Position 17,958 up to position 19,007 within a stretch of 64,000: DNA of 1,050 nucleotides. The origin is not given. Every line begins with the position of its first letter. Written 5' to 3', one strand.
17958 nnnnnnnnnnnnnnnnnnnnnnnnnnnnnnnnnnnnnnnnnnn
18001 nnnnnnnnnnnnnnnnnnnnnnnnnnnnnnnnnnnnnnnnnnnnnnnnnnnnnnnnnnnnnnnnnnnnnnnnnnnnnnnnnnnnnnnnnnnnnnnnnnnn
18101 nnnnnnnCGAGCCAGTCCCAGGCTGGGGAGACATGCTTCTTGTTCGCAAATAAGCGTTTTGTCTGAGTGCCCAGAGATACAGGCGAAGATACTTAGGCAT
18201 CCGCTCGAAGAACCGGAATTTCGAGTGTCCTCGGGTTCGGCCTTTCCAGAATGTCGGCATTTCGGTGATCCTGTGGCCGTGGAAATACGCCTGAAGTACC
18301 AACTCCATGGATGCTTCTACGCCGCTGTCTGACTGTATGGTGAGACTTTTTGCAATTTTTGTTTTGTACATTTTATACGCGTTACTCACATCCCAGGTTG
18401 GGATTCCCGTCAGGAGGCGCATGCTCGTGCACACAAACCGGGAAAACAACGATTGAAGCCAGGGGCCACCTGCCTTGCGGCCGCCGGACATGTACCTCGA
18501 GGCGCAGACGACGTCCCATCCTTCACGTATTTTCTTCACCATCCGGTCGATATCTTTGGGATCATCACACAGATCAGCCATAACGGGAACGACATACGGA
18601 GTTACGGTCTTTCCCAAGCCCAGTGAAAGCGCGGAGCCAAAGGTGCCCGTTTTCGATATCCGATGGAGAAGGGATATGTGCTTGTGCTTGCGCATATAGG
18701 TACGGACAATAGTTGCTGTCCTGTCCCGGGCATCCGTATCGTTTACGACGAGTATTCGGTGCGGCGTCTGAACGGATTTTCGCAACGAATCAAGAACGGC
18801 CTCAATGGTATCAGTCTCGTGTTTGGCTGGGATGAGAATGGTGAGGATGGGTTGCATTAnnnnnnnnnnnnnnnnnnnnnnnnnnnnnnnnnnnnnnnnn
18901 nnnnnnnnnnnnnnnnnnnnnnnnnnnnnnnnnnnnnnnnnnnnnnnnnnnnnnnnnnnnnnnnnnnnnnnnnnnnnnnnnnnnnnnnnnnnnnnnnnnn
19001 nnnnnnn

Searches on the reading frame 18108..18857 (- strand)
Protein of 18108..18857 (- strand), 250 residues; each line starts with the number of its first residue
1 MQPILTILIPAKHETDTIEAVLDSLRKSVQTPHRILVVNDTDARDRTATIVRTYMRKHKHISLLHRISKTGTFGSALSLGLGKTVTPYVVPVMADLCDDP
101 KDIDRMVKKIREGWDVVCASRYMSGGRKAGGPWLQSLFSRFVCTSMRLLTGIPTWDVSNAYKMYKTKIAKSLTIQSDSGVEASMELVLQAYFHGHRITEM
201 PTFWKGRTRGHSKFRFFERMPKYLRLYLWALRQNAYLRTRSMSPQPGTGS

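Call 48: search_protein_families(library=pfam, proteins=[window:18108-18857:-], max_evalue=0.001)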
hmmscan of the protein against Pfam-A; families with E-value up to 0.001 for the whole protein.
window:18108-18857:- (250 aa): 1 family
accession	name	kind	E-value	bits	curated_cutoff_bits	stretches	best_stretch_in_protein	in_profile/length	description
PF00535.33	Glycos_transf_2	-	3.1e-19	70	23.3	1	6-171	1-166/168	Glycosyl transferase family 2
